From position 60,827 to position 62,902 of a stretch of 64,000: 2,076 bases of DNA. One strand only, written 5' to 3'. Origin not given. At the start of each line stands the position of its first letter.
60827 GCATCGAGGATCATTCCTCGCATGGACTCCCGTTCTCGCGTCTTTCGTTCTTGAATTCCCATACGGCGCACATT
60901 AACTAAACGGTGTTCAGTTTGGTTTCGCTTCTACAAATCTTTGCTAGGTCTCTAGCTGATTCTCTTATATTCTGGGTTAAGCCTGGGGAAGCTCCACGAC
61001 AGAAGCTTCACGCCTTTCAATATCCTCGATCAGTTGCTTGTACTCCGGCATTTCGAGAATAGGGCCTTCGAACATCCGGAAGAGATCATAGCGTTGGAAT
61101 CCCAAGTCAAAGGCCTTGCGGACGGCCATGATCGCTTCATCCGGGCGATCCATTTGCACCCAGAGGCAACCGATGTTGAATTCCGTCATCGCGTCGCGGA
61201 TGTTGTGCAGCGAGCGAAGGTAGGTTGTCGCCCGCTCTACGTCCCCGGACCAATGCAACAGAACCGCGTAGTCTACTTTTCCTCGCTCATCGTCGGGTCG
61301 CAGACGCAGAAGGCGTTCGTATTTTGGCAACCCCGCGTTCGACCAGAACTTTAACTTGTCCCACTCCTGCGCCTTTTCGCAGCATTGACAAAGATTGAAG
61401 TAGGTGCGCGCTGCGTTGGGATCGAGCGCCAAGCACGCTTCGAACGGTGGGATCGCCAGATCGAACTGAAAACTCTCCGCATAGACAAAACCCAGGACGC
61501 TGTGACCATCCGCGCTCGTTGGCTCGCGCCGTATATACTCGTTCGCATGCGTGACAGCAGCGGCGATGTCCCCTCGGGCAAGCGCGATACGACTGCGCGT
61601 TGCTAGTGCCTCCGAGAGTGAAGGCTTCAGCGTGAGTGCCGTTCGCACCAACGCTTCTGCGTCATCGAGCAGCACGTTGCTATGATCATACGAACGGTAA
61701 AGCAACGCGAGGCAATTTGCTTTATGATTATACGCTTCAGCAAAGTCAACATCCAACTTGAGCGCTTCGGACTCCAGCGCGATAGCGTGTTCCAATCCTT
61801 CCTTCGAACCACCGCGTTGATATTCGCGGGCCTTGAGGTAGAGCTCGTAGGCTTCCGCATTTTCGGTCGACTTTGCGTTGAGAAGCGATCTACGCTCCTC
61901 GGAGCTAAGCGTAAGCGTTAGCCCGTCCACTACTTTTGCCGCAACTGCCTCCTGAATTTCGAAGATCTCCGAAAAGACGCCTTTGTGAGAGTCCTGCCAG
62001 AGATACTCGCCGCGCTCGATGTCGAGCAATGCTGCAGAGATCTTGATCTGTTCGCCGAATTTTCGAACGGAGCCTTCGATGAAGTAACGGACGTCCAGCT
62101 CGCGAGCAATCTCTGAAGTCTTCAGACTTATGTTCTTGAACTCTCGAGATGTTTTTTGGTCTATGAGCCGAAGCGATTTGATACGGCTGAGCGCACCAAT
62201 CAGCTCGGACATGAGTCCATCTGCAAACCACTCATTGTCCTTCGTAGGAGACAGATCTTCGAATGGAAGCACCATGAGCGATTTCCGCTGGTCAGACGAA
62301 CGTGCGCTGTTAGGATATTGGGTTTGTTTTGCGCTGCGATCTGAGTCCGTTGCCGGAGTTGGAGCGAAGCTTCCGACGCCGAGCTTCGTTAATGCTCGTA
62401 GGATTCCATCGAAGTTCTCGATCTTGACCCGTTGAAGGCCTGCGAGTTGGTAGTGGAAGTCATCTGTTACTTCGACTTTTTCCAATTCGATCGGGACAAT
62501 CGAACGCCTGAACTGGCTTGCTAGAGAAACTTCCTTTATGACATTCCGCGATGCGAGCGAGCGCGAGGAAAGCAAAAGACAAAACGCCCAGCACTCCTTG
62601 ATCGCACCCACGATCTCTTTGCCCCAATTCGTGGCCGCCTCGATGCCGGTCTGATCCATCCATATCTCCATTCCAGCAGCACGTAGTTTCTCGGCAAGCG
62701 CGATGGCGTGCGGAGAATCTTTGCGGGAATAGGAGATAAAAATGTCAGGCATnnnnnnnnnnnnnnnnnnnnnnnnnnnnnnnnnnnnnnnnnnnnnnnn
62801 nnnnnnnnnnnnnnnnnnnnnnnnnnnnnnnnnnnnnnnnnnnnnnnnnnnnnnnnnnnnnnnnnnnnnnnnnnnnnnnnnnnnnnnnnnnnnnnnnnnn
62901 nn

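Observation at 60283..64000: Second TIR/TolB-N/TPR paralogue with TetR, HEPN/MNT pair and a third related C-terminal fragment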

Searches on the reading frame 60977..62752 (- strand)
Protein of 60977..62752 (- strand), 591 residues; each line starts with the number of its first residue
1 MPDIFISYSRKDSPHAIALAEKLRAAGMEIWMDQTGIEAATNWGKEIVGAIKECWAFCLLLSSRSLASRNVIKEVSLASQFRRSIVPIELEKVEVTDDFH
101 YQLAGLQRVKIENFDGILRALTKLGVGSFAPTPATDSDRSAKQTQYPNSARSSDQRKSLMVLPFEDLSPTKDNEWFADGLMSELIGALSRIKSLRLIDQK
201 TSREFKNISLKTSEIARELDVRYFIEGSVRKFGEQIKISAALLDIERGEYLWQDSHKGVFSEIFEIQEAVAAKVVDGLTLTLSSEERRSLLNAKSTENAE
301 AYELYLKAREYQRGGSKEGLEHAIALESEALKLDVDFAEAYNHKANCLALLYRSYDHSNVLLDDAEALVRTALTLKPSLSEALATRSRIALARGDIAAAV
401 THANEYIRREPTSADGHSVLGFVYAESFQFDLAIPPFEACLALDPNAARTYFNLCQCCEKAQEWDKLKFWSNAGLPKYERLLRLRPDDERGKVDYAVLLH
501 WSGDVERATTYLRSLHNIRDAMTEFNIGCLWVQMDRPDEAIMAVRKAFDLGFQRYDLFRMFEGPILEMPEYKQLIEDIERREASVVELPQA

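Call 7: search_protein_families(library=pfam, proteins=[window:60977-62752:-], max_evalue=0.01)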
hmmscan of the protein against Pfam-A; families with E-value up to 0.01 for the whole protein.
window:60977-62752:- (591 aa): 12 families
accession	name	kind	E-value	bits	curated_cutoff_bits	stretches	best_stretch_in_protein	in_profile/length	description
PF13676.11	TIR_2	-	5.5e-19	69.3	28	1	4-112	1-109/122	TIR domain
PF14559.12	TPR_19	-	7.7e-10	39.4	25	0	426-466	3-43/68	Tetratricopeptide repeat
PF07719.23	TPR_2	-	1e-07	32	27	0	414-446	1-33/34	Tetratricopeptide repeat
PF13431.12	TPR_17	-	1e-06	28.9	24.4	0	437-459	2-24/34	Tetratricopeptide repeat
PF00515.34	TPR_1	-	8.2e-06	25.9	27.8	0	414-446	1-33/34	Tetratricopeptide repeat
PF13371.12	TPR_9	-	3e-05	24.4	35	0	478-513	18-53/73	Tetratricopeptide repeat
PF23914.1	TPR_CcmH_CycH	-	0.00023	21.5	42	0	478-515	73-113/158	Cytochrome c-type biogenesis protein H TPR domain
PF13428.12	TPR_14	-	0.00031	21.6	23.5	0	381-420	2-41/44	Tetratricopeptide repeat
PF13432.12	TPR_16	-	0.00046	21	32.7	0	363-413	14-64/65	Tetratricopeptide repeat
PF13181.12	TPR_8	-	0.00059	20.2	25.7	0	420-446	7-33/34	Tetratricopeptide repeat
PF13414.12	TPR_11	-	0.00062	19.8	26.8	0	321-346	11-36/42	TPR repeat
PF13424.12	TPR_12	-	0.0016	19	30.1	0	420-465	9-62/77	Tetratricopeptide repeat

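Call 11: find_encoding_contigs(protein=window:60977-62752:-, flank=10000, max_places=6)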
Protein window:60977-62752:- (591 aa): 6 contigs read that carry it; 2 places shown.
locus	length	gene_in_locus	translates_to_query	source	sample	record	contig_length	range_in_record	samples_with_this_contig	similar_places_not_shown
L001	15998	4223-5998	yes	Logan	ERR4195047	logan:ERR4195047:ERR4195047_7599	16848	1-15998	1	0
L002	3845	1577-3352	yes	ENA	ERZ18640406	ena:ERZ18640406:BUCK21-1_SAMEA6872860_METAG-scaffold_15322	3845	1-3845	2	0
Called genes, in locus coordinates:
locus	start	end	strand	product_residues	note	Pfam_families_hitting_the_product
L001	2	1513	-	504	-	?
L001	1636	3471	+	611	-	PF01582:TIR, PF07719:TPR_2 (faint), PF13424:TPR_12 (faint), PF13676:TIR_2, PF00515:TPR_1 (faint), PF13181:TPR_8 (faint), PF13431:TPR_17 (faint), PF13432:TPR_16 (faint)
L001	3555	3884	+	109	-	PF18765:Polbeta, PF01909:NTP_transf_2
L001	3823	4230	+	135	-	PF05168:HEPN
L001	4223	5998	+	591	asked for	PF13676:TIR_2, PF07719:TPR_2 (faint), PF00515:TPR_1 (faint), PF13431:TPR_17 (faint), PF14559:TPR_19 (faint), PF13371:TPR_9 (faint)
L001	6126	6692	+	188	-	PF00440:TetR_N, PF13305:TetR_C_33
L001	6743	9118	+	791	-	PF13620:CarboxypepD_reg, PF13715:CarbopepD_reg_2, PF07715:Plug (weak)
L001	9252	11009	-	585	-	-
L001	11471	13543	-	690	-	-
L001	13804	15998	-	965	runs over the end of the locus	PF02347:GDC-P, PF00266:Aminotran_5 (faint), PF01212:Beta_elim_lyase (faint), PF02347:GDC-P, PF21478:GcvP2_C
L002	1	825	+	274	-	?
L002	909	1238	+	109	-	PF18765:Polbeta, PF01909:NTP_transf_2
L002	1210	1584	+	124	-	PF05168:HEPN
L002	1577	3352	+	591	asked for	PF13676:TIR_2, PF07719:TPR_2 (faint), PF00515:TPR_1 (faint), PF13431:TPR_17 (faint), PF14559:TPR_19 (faint), PF13371:TPR_9 (faint)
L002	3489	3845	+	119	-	?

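Call 12: search_protein_families(library=padloc, proteins=[window:60977-62752:-], max_evalue=0.01)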
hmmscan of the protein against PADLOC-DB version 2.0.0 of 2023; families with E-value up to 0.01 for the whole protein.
window:60977-62752:- (591 aa): 11 families
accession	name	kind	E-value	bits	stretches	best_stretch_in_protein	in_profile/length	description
PDLC02421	Aga_TIR-PNTD1-PNTD2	-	8.4e-11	39.6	1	4-110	6-116/430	Class I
PDLC02403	Aga_TIR-PNTD1-PNTD2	-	1.7e-10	38.6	1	4-113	5-118/443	Class I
PDLC02012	SAVED5--SAVED_TIR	-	2e-08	31.7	1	3-78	15-89/404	-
PDLC03957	bSEFIR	-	6.1e-05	21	1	2-40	39-80/412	-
PDLC02416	Aga_REase-TIR-PNTD1-PNTD2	-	6.1e-05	19.9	1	4-95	158-251/572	Class I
PDLC05062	PDC-S66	-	9.2e-05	20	1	3-51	150-195/282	-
PDLC00434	ThsB1|ThsB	-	0.00023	18.4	1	4-86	141-224/396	TIR-like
PDLC00727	Effector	-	0.00029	17.4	1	4-74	176-246/590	TIR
PDLC02013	SAVED5--SAVED_TIR_JAB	-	0.0015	15.2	1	4-74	175-245/584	-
PDLC00728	Effector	-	0.0016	15.5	1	3-75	11-83/432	TIR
PDLC00436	ThsB1|ThsB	-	0.002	15.7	1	4-81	38-119/183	TIR-like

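Call 17: find_homologous_proteins(query=window:60977-62752:-, max_evalue=0.00001)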
Query window:60977-62752:- (591 aa): 4546 proteins with E <= 0.00001 among 8000 candidates; the best 120 are listed.
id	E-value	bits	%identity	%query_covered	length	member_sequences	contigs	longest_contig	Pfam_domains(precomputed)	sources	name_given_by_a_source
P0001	0.0e+0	1320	100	100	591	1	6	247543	PF14559.13,PF13431.13,PF13371.13,PF00515.35,PF13676.12,PF07719.24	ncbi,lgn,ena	-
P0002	1.4e-288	976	75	96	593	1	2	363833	PF14559.13,PF13431.13,PF23914.2,PF13414.13,PF00515.35,PF13428.13,PF13676.12,PF13181.13,PF07719.24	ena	-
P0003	6.6e-173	594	54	94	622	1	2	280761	PF13431.13,PF23914.2,PF13414.13,PF13428.13,PF13676.12,PF14559.13,PF01582.26,PF00515.35,PF13424.13,PF13432.13,PF13181.13,PF07719.24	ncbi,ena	-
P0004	7.4e-170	584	51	98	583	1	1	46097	PF14559.13,PF13431.13,PF01582.26,PF00515.35,PF13424.13,PF13432.13,PF13428.13,PF13676.12,PF13181.13,PF07719.24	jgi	jgi:adenylate cyclase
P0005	1.7e-167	576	50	98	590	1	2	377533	PF13431.13,PF00515.35,PF13676.12,PF13181.13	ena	-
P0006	2.9e-166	572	49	100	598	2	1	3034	PF25063.1,PF13431.13,PF23914.2,PF13414.13,PF13428.13,PF13676.12,PF14559.13,PF01582.26,PF00515.35,PF13424.13,PF13432.13,PF13181.13,PF07719.24,PF13174.13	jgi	jgi:adenylate cyclase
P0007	8.6e-166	571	48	98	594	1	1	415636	PF14559.13,PF13431.13,PF13414.13,PF00515.35,PF13424.13,PF13176.13,PF13432.13,PF13428.13,PF13676.12,PF13181.13,PF07719.24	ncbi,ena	-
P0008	9.0e-165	567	51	96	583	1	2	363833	PF13431.13,PF23914.2,PF13414.13,PF13428.13,PF13676.12,PF14559.13,PF13371.13,PF00515.35,PF21033.5,PF13432.13,PF13181.13,PF07719.24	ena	-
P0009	6.3e-163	561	48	99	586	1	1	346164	PF14559.13,PF13431.13,PF23914.2,PF13414.13,PF00515.35,PF13432.13,PF13428.13,PF13676.12,PF13181.13,PF07719.24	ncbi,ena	-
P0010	5.0e-160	552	49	95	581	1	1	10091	PF13431.13,PF23914.2,PF13414.13,PF13176.13,PF13428.13,PF13676.12,PF14559.13,PF01582.26,PF13371.13,PF00515.35,PF13424.13,PF13432.13,PF13181.13,PF07719.24,PF13174.13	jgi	jgi:adenylate cyclase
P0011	1.6e-159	550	48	98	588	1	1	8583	PF14559.13,PF13431.13,PF23914.2,PF13414.13,PF13371.13,PF00515.35,PF13428.13,PF13676.12,PF13181.13,PF07719.24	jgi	jgi:adenylate cyclase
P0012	2.1e-158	546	47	95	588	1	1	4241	PF14559.13,PF13431.13,PF01582.26,PF13414.13,PF00515.35,PF13428.13,PF13676.12,PF07719.24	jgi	jgi:TolB-like protein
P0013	3.2e-157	543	47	98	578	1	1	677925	PF13431.13,PF23914.2,PF13414.13,PF13428.13,PF13676.12,PF13374.13,PF14559.13,PF01582.26,PF00515.35,PF13424.13,PF13432.13,PF13181.13,PF07719.24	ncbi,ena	-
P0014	5.4e-157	542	48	95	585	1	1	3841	PF14559.13,PF13431.13,PF23914.2,PF00515.35,PF13424.13,PF13432.13,PF13428.13,PF13676.12,PF13181.13,PF07719.24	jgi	jgi:adenylate cyclase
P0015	4.6e-156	539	48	95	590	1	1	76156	PF14559.13,PF13431.13,PF01582.26,PF13414.13,PF00515.35,PF13428.13,PF13676.12,PF13181.13,PF07719.24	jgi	jgi:adenylate cyclase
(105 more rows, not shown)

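Call 20: find_encoding_contigs(protein=P0002, flank=10000, max_places=3)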
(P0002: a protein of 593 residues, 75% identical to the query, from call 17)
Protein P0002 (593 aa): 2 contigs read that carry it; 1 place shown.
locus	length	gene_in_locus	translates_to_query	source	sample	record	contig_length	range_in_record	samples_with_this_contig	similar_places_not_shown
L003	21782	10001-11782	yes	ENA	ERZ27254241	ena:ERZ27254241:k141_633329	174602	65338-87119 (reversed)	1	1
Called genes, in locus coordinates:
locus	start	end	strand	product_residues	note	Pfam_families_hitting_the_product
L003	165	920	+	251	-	PF00149:Metallophos, PF12850:Metallophos_2 (faint)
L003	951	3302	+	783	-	PF00912:Transgly, PF00905:Transpeptidase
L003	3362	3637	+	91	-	PF00708:Acylphosphatase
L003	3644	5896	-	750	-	PF02012:BNR (faint), PF18962:Por_Secre_tail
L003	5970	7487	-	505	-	PF00919:UPF0004, PF04055:Radical_SAM, PF01938:TRAM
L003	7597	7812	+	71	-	PF15919:HicB_lk_antitox (weak)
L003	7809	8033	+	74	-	PF07927:HicA_toxin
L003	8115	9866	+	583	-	PF13428:TPR_14 (faint), PF13676:TIR_2, PF21033:RMD1-3 (faint), PF00515:TPR_1 (faint), PF13181:TPR_8 (faint), PF13414:TPR_11 (faint), PF13371:TPR_9 (weak), PF07719:TPR_2 (weak), +4 more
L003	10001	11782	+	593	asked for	PF07719:TPR_2 (faint), PF13428:TPR_14 (faint), PF13676:TIR_2, PF14559:TPR_19 (faint), PF13414:TPR_11 (faint), PF23914:TPR_CcmH_CycH (faint), PF13431:TPR_17 (faint), PF00515:TPR_1 (faint), +1 more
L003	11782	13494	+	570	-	PF07721:TPR_4 (faint), PF13424:TPR_12 (faint), PF13428:TPR_14 (faint), PF13432:TPR_16 (faint), PF13676:TIR_2, PF14559:TPR_19 (faint), PF00515:TPR_1 (faint), PF07719:TPR_2 (weak), +2 more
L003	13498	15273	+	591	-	PF07719:TPR_2 (faint), PF13374:TPR_10 (faint), PF13428:TPR_14 (faint), PF13676:TIR_2, PF13429:TPR_15 (faint), PF00515:TPR_1 (faint), PF14559:TPR_19 (faint), PF23914:TPR_CcmH_CycH (faint), +4 more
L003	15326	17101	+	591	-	PF01582:TIR (weak), PF13424:TPR_12 (faint), PF13676:TIR_2, PF00515:TPR_1 (faint), PF07719:TPR_2 (faint), PF13181:TPR_8 (faint), PF13431:TPR_17 (faint), PF14559:TPR_19 (faint)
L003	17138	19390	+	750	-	-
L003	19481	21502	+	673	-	PF13583:Reprolysin_4, PF13688:Reprolysin_5, PF01421:Reprolysin (weak), PF13582:Reprolysin_3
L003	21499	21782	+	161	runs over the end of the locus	-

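Call 30: find_related_loci(query=A2, collection=genome_contigs, flank=6000)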
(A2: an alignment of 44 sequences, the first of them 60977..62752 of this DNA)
Query A2 (591 aa) in genome_contigs; peptide patterns used: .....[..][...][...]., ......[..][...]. (x = any residue, [..] = any of these).
596 stretches matched a pattern (row limit reached: there are more); 454 encode a relative of the query (tblastn E <= 1e-3); the best 80 are kept; 79 distinct loci.
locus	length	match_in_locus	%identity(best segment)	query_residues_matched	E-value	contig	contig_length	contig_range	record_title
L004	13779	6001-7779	48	1-579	4e-173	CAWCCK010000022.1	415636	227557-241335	MAG: Ignavibacteriota bacterium isolate MFD04540.bin.1.132 genome assembly, contig: contig_39161, whole genome shotgun s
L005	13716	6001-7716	45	1-579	8e-161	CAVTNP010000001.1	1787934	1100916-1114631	MAG: Ignavibacteriota bacterium isolate MFD04780.bin.1.195 genome assembly, contig: contig_13287, whole genome shotgun s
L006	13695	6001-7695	46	1-575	6e-159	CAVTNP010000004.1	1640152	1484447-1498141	MAG: Ignavibacteriota bacterium isolate MFD04780.bin.1.195 genome assembly, contig: contig_5995, whole genome shotgun se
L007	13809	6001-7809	46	1-581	8e-158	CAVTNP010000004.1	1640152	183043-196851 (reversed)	MAG: Ignavibacteriota bacterium isolate MFD04780.bin.1.195 genome assembly, contig: contig_5995, whole genome shotgun se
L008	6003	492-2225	45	1-584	6e-156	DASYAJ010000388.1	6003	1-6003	MAG TPA_asm: Candidatus Kapaibacterium sp. isolate SMAG_U4877 k141_76158, whole genome shotgun sequence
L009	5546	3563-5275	45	1-580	7e-155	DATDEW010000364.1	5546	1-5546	MAG TPA_asm: Candidatus Kapaibacterium sp. isolate SMAG_U210 k141_1279526, whole genome shotgun sequence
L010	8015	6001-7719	45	1-579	7e-153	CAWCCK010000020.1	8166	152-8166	MAG: Ignavibacteriota bacterium isolate MFD04540.bin.1.132 genome assembly, contig: contig_37886, whole genome shotgun s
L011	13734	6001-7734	46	3-585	2e-152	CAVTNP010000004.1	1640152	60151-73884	MAG: Ignavibacteriota bacterium isolate MFD04780.bin.1.195 genome assembly, contig: contig_5995, whole genome shotgun se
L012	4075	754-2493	44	1-583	8e-157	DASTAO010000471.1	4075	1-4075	MAG TPA_asm: Candidatus Kapaibacterium sp. isolate SMAG_U739 k141_782644, whole genome shotgun sequence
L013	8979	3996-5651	48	3-559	1e-151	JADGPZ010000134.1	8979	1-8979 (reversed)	MAG: Candidatus Kapaibacterium sp. isolate Chersky.7_45 contig-100_2127, whole genome shotgun sequence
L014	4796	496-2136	46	1-561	2e-152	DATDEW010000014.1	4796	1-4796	MAG TPA_asm: Candidatus Kapaibacterium sp. isolate SMAG_U210 k141_1608599, whole genome shotgun sequence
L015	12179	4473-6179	44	1-581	3e-148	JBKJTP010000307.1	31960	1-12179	MAG: Candidatus Kapaibacterium sp. isolate ant_bin.625 k117_2774388, whole genome shotgun sequence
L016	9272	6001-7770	46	1-580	4e-148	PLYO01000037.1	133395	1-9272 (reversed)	MAG: Ignavibacteriae bacterium isolate palsa_1295 73.20120700_P3D.263_contig_20868, whole genome shotgun sequence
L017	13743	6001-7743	43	1-580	3e-145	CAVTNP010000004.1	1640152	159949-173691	MAG: Ignavibacteriota bacterium isolate MFD04780.bin.1.195 genome assembly, contig: contig_5995, whole genome shotgun se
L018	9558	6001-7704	43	3-579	2e-145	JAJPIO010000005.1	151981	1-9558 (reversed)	MAG: Bacteroidetes bacterium isolate Centralia_MAG_334 k107_10063779, whole genome shotgun sequence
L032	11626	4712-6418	40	1-579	9e-130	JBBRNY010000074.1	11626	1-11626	MAG: Candidatus Kapaibacterium sp. isolate La1_metabat2.223 LA1C_B2.223_k141_1646134L_11626_cov_9.0017, whole genome sho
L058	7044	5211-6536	26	1-445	3e-32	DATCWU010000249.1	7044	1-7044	MAG TPA_asm: Rhodanobacter sp. isolate SMAG_U7419 k141_295671, whole genome shotgun sequence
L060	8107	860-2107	26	158-550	5e-28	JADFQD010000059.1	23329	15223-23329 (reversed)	MAG: Acidobacteria bacterium isolate B78T1B8 B78T1B8_NODE3538, whole genome shotgun sequence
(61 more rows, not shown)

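Call 33: predict_structure(alignment_id=A2)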
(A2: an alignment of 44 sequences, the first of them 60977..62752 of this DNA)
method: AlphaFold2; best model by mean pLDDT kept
length: 591 residues; sequences in the alignment: 44
mean_pLDDT: 86.2   pTM: 0.54
mean pLDDT of the five models: 86.2, 86.2, 86.1, 85.7, 82.6
residues with pLDDT >= 90: 343; 70-90: 182; 50-70: 24; < 50: 42
segments of 3 or more residues with pLDDT < 50: 38-41, 129-153, 282-290, 588-591
pLDDT, mean of each block of 10 residues (from residue 1): 89 95 93 66 74 95 93 94 95 91 91 95 74 35 34 68 91 88 82 81 79 80 91 92 84 88 82 70 47 69 83 80 94 95 97 88 98 96 97 96 98 96 96 98 94 97 98 96 85 96 97 92 92 95 94 86 92 94 65 35
secondary structure, 60 per line:
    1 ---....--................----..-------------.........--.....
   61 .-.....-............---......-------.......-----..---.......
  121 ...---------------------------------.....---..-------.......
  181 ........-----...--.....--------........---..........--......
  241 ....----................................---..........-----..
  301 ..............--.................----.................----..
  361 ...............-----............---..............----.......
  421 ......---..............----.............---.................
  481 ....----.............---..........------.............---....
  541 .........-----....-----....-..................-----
elements in order: E4-7 H10-25 H45-53 E56-61 H63-67 H69-80 E84-89 H97-103 H114-123 E157-161 H174-188 E194-196 H199-203 H212-219 E223-232 E235-244 E249-259 H260-280 H284-293 H299-314 H317-333 H338-354 H359-375 H381-392 H396-409 H414-426 H430-443 H448-460 H464-484 H489-501 H505-514 H521-533 H537-549 H555-558 H564-567 H569-586
